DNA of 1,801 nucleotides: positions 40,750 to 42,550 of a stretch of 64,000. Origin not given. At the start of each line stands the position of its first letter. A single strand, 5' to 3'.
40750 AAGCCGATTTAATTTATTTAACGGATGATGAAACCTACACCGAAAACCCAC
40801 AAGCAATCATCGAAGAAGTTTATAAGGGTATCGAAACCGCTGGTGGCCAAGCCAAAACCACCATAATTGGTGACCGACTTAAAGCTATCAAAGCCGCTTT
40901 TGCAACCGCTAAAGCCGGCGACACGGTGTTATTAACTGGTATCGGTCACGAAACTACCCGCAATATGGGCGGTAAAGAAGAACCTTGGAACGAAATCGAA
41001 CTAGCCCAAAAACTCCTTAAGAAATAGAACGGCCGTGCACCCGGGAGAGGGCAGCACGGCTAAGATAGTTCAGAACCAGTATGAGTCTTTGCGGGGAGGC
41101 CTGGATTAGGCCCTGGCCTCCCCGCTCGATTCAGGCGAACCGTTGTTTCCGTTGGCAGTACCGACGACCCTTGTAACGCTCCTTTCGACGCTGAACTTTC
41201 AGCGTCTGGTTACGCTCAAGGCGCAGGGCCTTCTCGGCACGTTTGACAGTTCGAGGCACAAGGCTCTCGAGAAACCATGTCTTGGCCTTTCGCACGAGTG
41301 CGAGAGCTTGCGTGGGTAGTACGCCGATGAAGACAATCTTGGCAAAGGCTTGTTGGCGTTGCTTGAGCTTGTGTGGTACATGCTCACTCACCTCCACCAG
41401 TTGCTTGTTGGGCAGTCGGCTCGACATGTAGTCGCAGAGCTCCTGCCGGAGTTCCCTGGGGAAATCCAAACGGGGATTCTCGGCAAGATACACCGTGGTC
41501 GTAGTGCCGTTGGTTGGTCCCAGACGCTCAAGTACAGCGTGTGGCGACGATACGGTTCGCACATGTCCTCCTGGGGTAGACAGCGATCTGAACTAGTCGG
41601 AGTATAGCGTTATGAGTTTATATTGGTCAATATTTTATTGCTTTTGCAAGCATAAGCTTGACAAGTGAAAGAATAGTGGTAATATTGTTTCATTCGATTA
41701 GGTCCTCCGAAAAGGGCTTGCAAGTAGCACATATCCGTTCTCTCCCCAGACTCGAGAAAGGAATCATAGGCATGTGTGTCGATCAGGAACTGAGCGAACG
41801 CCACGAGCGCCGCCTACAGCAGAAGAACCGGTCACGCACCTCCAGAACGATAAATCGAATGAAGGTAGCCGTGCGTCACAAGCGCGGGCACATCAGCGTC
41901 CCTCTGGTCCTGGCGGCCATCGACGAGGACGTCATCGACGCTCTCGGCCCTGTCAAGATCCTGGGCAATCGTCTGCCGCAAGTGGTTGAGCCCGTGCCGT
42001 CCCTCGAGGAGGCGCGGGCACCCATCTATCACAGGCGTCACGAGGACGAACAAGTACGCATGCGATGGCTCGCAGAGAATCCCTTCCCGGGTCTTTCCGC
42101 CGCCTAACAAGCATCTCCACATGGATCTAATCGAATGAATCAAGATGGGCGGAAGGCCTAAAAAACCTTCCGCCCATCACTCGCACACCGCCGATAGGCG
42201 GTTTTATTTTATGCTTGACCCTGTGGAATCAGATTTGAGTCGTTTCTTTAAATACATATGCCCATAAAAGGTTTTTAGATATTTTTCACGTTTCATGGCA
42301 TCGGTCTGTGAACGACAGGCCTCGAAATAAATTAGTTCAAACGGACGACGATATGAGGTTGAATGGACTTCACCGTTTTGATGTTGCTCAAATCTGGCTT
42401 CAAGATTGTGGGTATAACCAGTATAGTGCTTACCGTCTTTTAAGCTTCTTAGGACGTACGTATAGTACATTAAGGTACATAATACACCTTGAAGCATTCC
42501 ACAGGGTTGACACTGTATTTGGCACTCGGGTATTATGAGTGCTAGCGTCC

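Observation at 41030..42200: GC-rich islet B: two divergent unknown genes bracketed by perfect GC hairpins between murE and a GIY-YIG gene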

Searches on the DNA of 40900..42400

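Call 8: search_rna_families(source=window, start=40900, end=42400, threshold=evalue, max_evalue=10, show_alignments=3)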
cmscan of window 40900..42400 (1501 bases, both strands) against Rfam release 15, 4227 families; matches with E-value up to 10: 4.
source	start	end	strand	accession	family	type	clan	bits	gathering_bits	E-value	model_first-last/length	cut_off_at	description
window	41082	41133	+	RF03414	mir-670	Gene; miRNA;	-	17.9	95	4.7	21-72/90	no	mir-670 microRNA precursor family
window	41090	41126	-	RF02000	MIR1846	Gene; miRNA;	-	16.6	77.5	7.2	33-80/110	no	MIR1846 microRNA precursor family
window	41422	41485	+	RF01678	P37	Gene; sRNA;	-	15.3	50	8.1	1-62/62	no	Pseudomonas sRNA P37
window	42144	42208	+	RF02664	IRES_cyp24a1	Cis-reg; IRES;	-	13.9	191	0.22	1-404/404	no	Cyp24a1 internal ribosome entry site (IRES)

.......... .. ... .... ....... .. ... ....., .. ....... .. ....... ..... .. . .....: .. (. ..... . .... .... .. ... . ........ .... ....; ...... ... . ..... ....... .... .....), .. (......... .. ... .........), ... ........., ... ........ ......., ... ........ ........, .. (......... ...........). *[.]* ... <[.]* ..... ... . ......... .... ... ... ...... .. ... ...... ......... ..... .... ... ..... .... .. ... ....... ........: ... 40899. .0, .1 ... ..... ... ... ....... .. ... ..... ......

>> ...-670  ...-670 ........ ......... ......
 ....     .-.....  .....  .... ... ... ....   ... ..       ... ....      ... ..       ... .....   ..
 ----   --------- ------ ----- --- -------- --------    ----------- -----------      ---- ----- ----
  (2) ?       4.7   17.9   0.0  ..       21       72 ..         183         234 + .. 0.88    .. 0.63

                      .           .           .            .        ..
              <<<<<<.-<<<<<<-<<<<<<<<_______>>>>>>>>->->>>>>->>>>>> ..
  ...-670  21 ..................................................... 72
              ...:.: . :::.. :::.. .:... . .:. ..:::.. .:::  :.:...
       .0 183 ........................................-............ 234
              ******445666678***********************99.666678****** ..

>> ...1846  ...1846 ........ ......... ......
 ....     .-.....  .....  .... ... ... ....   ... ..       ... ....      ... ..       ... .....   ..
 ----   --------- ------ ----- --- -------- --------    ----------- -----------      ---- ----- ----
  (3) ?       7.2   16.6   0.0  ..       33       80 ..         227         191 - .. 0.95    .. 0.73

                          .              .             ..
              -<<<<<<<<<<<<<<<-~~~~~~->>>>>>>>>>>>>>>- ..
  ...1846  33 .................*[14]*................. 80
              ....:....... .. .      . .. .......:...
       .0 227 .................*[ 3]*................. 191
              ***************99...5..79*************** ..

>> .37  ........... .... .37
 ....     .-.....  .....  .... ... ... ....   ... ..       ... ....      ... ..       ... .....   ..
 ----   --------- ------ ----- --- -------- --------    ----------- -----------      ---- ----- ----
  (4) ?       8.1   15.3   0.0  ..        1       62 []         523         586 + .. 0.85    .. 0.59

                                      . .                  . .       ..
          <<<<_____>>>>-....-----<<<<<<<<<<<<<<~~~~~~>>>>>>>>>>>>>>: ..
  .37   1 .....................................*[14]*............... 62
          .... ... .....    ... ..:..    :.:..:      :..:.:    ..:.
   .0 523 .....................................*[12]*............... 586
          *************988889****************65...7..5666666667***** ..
